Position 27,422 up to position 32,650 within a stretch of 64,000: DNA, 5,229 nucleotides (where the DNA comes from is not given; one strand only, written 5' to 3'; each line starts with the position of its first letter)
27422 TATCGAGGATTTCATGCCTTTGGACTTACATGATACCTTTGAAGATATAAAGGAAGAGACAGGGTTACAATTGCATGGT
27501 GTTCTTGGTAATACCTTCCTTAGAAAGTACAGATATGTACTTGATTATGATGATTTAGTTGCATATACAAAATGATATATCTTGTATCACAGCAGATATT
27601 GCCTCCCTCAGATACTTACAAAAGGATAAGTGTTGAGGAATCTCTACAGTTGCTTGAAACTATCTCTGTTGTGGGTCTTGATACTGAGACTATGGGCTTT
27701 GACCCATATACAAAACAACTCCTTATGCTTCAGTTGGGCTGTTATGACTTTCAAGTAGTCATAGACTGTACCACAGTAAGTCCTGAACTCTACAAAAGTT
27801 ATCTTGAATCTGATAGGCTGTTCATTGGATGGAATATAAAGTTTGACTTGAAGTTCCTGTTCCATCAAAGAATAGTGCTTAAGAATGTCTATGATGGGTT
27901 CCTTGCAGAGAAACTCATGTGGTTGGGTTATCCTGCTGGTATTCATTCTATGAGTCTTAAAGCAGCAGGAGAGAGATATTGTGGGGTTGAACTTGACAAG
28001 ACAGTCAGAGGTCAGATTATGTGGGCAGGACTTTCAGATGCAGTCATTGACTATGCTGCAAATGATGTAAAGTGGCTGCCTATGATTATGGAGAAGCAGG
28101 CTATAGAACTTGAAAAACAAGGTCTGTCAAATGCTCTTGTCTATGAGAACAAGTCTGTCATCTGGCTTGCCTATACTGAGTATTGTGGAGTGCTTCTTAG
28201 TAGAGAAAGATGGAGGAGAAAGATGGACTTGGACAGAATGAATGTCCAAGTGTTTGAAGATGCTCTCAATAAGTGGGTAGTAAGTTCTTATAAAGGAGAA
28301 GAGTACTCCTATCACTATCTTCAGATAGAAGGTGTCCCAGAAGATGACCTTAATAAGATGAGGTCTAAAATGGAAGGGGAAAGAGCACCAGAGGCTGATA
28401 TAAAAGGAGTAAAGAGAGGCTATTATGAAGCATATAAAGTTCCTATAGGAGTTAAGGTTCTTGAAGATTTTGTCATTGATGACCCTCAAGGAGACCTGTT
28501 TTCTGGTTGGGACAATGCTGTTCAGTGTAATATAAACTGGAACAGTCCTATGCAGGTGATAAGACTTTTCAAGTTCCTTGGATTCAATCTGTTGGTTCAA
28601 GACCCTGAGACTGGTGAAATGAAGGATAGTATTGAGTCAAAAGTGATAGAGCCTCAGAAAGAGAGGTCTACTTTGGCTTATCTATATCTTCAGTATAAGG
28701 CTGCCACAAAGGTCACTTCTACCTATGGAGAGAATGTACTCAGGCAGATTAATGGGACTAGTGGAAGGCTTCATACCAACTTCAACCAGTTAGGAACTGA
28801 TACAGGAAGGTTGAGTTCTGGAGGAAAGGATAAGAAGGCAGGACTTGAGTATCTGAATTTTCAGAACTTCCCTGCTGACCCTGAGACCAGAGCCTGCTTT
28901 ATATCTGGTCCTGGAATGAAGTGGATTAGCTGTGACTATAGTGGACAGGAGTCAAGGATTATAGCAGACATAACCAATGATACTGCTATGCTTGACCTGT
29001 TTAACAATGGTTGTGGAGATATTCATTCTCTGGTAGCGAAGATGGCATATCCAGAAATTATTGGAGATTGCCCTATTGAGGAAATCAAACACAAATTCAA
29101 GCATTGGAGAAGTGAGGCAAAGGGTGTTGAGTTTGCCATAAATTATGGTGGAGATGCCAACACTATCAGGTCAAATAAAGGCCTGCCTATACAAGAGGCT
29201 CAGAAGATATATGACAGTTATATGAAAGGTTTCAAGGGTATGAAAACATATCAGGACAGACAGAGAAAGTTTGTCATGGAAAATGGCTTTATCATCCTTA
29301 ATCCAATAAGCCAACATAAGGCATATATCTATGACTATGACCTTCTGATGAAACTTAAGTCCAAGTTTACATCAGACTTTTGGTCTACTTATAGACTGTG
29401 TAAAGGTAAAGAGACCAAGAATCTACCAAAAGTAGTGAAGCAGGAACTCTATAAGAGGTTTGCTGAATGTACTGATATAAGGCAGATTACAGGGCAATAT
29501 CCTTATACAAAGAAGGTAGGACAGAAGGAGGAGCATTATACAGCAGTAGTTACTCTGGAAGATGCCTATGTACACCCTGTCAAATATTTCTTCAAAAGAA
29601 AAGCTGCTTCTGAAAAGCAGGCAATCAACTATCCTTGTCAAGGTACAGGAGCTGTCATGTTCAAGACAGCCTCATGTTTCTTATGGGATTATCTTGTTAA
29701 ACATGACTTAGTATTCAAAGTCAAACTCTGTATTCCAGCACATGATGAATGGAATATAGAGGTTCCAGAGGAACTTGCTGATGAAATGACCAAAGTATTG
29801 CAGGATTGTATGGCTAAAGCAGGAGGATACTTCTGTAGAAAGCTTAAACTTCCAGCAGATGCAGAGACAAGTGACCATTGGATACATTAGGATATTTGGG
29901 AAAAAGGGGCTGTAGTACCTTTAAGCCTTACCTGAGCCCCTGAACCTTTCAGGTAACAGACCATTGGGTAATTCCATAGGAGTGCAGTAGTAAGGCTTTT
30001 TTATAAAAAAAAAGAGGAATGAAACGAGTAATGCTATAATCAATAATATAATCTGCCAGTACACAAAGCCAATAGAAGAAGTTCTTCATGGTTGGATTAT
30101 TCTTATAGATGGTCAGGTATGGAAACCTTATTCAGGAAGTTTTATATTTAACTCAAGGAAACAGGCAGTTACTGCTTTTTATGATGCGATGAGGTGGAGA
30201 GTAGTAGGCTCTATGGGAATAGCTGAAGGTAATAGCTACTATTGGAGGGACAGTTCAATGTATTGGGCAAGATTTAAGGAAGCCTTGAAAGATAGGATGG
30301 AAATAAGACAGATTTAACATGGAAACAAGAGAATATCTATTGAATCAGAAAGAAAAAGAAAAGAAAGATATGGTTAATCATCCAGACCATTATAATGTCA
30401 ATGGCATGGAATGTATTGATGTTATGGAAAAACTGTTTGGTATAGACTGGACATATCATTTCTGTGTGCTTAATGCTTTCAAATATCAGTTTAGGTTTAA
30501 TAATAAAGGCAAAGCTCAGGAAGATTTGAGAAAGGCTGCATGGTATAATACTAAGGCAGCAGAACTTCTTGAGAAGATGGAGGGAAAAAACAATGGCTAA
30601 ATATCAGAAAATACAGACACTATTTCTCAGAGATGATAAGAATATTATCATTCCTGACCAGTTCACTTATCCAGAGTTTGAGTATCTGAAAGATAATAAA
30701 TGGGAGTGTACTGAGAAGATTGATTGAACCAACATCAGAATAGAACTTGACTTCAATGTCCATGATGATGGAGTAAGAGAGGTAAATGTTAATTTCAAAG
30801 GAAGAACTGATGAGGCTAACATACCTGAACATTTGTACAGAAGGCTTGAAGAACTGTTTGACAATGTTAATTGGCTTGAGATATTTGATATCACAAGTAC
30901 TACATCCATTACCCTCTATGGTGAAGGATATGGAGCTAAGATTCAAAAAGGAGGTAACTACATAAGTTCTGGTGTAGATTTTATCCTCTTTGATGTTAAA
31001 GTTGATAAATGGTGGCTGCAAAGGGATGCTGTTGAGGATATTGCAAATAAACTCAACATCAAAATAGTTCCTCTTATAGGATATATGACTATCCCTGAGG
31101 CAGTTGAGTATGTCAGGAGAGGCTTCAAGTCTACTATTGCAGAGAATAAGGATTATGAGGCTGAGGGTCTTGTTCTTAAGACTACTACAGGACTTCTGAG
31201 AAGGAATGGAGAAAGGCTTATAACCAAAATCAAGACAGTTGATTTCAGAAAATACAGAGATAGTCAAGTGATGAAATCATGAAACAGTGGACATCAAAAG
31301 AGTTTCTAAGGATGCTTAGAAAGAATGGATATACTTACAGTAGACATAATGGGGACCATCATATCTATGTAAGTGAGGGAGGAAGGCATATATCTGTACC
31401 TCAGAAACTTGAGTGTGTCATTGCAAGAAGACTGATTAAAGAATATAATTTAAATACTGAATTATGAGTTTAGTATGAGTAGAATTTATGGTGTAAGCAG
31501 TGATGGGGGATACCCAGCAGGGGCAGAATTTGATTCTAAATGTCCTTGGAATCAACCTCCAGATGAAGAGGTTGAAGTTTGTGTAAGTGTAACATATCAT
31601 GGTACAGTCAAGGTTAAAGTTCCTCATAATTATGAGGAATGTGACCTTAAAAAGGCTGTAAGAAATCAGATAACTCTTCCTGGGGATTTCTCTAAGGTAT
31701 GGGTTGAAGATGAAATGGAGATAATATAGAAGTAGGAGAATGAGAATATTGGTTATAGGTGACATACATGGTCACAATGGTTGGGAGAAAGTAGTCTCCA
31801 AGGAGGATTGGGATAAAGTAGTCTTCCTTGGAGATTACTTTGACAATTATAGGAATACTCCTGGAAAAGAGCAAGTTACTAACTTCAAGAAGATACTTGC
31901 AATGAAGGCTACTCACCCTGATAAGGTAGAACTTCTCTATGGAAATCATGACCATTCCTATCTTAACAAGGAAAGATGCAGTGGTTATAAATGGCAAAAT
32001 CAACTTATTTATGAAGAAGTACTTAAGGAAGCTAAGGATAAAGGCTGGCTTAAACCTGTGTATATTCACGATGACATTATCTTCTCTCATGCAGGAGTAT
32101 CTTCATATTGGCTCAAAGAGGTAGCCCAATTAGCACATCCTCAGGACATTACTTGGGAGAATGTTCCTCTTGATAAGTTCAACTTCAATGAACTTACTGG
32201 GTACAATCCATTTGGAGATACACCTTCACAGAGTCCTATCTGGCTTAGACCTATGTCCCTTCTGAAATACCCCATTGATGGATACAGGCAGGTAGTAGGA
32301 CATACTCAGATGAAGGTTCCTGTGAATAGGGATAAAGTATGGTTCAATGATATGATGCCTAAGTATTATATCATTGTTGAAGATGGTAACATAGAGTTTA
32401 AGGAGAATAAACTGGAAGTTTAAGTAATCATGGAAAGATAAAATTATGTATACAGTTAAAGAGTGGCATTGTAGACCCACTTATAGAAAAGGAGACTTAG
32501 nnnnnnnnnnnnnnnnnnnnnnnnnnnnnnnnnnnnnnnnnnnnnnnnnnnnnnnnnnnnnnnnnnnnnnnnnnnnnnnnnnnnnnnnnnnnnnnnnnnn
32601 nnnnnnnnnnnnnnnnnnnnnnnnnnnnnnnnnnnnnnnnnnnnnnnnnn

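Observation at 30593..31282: Rnl2-like RNA ligase with an in-frame TGA exactly at the catalytic KxDG glycine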

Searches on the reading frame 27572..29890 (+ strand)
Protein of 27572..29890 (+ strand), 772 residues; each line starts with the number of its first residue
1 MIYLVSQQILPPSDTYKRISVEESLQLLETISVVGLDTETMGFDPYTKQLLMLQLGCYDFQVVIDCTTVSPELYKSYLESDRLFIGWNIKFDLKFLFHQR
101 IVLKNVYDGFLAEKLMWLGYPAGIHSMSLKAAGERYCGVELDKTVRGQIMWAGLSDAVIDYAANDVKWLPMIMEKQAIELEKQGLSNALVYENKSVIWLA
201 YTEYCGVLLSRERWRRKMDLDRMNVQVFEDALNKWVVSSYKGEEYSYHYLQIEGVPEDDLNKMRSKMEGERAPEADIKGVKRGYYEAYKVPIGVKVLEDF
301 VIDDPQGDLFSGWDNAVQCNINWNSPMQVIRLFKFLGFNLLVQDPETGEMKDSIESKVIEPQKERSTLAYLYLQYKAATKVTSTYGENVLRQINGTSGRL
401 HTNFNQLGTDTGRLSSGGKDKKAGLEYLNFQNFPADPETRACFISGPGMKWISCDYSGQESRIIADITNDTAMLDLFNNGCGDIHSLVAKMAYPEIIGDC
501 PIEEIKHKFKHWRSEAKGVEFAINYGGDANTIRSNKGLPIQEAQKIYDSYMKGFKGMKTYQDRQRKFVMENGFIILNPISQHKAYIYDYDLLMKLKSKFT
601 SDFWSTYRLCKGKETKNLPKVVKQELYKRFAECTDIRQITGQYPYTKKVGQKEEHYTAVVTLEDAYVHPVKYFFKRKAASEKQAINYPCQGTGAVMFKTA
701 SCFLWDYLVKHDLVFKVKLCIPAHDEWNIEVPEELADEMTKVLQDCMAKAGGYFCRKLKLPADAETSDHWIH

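Call 32: search_protein_families(library=pfam, proteins=[window:27572-29890:+], max_evalue=0.01)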
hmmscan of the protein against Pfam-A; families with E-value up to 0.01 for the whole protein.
window:27572-29890:+ (772 aa): 3 families
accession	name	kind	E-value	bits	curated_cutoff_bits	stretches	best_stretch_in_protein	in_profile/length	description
PF00476.26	DNA_pol_A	-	6.5e-53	180.5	34.3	2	318-574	27-268/381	DNA polymerase family A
PF01612.26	DNA_pol_A_exo1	-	2.2e-13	50.8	23.6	1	21-173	10-165/173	3'-5' exonuclease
PF20054.4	Tc-38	-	0.0062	16.7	23.2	0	210-237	24-51/70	Trypanosoma Tc-38 (p38) protein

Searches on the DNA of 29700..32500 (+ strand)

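Call 7: search_dna_similar(query=window:29900-32500:+, collection=phages, mode=near, max_rows=30)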
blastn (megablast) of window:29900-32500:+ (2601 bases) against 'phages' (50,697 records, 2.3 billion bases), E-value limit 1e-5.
No match.

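Call 78: search_rna_families(source=window, start=29700, end=30400, threshold=evalue, max_evalue=1)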
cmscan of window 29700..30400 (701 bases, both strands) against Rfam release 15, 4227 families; matches with E-value up to 1: 2.
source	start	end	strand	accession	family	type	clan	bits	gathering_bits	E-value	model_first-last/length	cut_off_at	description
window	29734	29815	+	RF00310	snoZ165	Gene; snRNA; snoRNA; CD-box;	-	21.9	90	0.25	1-92/92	no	Small nucleolar RNA Z165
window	29774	29891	+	RF00201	snoZ278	Gene; snRNA; snoRNA; CD-box;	-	17.7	36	0.84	1-115/115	no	Small nucleolar RNA Z278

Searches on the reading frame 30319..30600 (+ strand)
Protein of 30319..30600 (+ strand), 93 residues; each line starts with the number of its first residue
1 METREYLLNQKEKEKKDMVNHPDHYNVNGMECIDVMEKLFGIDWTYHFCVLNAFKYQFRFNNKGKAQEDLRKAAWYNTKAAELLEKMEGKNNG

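Call 32: search_protein_families(library=pfam, proteins=[window:30319-30600:+], max_evalue=0.01)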
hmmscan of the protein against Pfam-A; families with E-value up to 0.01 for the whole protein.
window:30319-30600:+ (93 aa): 1 family
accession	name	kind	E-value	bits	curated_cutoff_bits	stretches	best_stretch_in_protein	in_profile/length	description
PF11753.13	DUF3310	-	1.1e-15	57.8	24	1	19-76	1-58/60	Protein of unknwon function (DUF3310)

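Call 50: search_protein_families(library=phrogs, proteins=[window:30319-30600:+], max_evalue=0.001)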
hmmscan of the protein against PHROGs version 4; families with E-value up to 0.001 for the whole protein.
window:30319-30600:+ (93 aa): 21 families
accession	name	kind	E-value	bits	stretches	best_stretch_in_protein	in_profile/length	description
phrog_236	-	other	7.2e-24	86.2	1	7-89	229-310/431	nucleotide kinase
phrog_1689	-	other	1.6e-22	81.5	1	10-87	159-237/243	nucleotide kinase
phrog_4943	-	unknown function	9.2e-17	63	1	9-88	81-163/166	-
phrog_11324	-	other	3.2e-16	61.1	1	13-87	5-74/139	nucleotide kinase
phrog_2781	-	unknown function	1.6e-11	45.8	1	10-76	168-236/253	-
phrog_2387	-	other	1.6e-11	45.6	1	16-87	2-74/147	nucleotide kinase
phrog_2585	-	other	1.7e-11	45.8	1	8-86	87-165/175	nucleotide kinase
phrog_4897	-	other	7.1e-11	43.6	1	9-88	105-184/186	kinase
phrog_23238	-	unknown function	8.2e-11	43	1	7-86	116-195/196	-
phrog_18538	-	unknown function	9.2e-11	42.9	1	17-86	3-73/159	-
phrog_5839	-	unknown function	2.3e-10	41.6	1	15-86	4-69/128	-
phrog_32366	-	unknown function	5.6e-10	40.4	1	13-81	3-66/170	-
phrog_4472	-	other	1.3e-09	38.9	1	10-90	5-83/100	nucleotide kinase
phrog_4824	-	unknown function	3.8e-09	37.6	1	16-83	4-62/128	-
phrog_13649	-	unknown function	7.8e-09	36.7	1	16-85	3-67/127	-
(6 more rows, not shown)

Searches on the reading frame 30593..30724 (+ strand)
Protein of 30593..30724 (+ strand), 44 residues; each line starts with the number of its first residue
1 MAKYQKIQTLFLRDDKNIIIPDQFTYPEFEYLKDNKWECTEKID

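Call 15: find_encoding_contigs(protein=window:30593-30724:+, flank=10000, max_places=10)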
Protein seq(44 aa) (44 aa): 24 contigs read that carry it; 10 places shown.
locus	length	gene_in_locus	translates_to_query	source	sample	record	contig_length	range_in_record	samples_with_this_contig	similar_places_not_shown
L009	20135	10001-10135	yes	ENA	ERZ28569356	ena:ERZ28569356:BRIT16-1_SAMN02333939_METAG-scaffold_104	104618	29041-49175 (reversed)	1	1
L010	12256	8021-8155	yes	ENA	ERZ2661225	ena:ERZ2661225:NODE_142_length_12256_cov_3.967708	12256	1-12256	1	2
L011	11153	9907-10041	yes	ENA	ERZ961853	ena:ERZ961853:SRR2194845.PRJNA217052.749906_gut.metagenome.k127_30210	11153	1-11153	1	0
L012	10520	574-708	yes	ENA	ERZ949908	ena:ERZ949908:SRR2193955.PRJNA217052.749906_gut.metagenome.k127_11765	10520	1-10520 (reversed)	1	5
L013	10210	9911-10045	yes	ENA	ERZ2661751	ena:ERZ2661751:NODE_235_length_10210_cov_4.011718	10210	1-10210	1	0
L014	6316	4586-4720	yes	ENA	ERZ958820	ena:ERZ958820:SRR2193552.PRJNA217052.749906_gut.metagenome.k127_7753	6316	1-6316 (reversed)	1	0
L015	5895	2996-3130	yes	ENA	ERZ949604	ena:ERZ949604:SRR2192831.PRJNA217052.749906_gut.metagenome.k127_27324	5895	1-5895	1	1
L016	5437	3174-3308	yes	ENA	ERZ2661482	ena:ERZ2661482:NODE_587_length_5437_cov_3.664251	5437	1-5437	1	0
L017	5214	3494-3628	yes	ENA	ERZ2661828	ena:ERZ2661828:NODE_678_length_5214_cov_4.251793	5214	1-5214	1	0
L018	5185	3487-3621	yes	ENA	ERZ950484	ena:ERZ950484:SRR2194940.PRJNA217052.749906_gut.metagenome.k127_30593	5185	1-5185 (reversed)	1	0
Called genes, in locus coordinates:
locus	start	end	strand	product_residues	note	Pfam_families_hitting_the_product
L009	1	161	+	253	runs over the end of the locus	-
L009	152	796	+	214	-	PF03167:UDG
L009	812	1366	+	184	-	-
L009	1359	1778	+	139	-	PF06356:DUF1064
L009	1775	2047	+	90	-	-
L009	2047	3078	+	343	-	PF12684:DUF3799 (faint)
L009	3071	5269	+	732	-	PF03477:ATP-cone, PF13597:NRDD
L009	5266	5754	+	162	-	PF13353:Fer4_12 (weak)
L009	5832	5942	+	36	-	-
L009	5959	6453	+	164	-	PF00692:dUTPase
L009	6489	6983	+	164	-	-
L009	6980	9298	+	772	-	PF01612:DNA_pol_A_exo1, PF00476:DNA_pol_A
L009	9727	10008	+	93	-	PF11753:DUF3310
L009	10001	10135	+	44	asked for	-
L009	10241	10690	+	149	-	PF09414:RNA_ligase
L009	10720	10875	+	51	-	PF07927:HicA_toxin (weak)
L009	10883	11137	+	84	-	-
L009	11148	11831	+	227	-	PF00149:Metallophos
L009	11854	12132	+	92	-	-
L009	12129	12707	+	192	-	PF02511:Thy1 (weak)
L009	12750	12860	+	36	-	-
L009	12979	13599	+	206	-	-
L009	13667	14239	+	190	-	-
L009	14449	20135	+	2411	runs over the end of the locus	-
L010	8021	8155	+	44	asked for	-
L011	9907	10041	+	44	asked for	-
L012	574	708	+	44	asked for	-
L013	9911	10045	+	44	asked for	-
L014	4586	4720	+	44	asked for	-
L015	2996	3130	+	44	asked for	-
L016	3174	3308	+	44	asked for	-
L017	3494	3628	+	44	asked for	-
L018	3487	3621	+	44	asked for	-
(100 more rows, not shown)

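Call 24: list_cluster_members(proteins=[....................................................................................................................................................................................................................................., window:30593-30724:+, window:30833-31279:+, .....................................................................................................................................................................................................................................])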
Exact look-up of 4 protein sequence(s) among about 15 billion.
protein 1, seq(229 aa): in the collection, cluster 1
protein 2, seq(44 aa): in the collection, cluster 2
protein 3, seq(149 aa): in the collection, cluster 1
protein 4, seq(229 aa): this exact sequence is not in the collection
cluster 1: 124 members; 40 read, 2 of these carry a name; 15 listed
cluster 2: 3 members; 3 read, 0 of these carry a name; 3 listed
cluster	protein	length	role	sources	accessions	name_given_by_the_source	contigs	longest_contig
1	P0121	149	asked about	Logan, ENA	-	-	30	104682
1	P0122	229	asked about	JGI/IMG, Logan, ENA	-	hypothetical protein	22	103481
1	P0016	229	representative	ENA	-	-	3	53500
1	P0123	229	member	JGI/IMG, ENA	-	hypothetical protein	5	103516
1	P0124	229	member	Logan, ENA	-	-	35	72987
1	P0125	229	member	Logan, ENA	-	-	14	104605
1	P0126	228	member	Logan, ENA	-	-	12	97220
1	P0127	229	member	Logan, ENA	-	-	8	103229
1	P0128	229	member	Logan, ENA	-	-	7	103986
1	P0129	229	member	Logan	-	-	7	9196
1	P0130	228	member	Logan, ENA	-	-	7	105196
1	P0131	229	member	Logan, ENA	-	-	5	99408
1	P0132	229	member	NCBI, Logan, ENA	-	-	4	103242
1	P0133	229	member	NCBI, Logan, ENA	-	-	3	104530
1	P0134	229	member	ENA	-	-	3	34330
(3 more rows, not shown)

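Call 27: find_encoding_contigs(protein=P0122, flank=10000, max_places=10)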
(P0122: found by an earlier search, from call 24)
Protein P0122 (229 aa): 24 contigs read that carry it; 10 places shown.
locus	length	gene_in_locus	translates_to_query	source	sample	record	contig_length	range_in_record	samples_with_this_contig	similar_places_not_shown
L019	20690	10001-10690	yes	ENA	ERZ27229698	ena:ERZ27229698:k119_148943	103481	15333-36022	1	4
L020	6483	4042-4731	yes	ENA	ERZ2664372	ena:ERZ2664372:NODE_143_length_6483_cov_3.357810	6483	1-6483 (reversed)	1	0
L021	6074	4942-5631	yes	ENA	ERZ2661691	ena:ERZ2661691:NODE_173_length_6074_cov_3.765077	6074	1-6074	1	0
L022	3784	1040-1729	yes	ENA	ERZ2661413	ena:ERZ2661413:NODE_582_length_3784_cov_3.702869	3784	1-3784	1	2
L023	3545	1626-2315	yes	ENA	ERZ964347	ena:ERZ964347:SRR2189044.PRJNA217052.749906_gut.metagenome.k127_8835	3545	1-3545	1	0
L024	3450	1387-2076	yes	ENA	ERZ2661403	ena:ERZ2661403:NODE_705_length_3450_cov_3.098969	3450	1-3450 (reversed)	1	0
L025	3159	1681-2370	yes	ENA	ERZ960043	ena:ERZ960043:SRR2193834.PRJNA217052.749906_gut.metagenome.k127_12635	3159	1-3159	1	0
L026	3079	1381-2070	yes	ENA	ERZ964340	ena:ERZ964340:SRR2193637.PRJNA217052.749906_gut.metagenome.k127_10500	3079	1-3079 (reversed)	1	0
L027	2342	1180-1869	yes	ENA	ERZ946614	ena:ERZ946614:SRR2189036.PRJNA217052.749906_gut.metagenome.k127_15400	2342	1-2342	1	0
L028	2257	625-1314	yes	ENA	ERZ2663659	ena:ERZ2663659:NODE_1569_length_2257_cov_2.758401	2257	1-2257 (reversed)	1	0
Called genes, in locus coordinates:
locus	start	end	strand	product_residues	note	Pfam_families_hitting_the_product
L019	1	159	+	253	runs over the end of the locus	-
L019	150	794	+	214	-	PF03167:UDG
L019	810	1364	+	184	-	-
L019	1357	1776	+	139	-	PF06356:DUF1064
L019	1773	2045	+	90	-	-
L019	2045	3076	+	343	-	PF12684:DUF3799 (faint)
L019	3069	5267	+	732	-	PF03477:ATP-cone, PF13597:NRDD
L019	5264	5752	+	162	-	PF13353:Fer4_12 (weak)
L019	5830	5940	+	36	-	-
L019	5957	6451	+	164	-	PF00692:dUTPase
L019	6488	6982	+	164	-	-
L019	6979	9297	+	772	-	PF01612:DNA_pol_A_exo1, PF00476:DNA_pol_A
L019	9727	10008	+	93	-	PF11753:DUF3310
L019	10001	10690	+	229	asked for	PF09414:RNA_ligase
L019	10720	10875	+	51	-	PF07927:HicA_toxin (weak)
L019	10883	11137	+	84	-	-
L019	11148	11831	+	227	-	PF00149:Metallophos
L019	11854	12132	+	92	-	-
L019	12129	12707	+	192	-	PF02511:Thy1 (weak)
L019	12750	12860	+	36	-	-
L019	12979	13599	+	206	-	-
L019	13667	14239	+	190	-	-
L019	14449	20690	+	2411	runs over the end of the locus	-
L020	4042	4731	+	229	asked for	PF09414:RNA_ligase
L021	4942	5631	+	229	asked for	PF09414:RNA_ligase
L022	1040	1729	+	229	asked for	PF09414:RNA_ligase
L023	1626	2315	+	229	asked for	PF09414:RNA_ligase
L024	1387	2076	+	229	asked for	PF09414:RNA_ligase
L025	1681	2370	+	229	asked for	PF09414:RNA_ligase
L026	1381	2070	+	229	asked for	PF09414:RNA_ligase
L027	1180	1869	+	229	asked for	PF09414:RNA_ligase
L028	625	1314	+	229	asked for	PF09414:RNA_ligase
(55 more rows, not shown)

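Call 50: search_protein_families(library=phrogs, proteins=[P0122], max_evalue=0.001)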
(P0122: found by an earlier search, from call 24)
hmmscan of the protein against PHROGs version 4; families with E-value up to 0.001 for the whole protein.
P0122 (229 aa): 2 families
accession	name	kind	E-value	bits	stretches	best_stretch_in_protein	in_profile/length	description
phrog_548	-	DNA, RNA and nucleotide metabolism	3.3e-24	86.7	1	1-223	3-238/341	RNA ligase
phrog_968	-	DNA, RNA and nucleotide metabolism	3.2e-10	40.5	1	30-218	179-388/398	RNA ligase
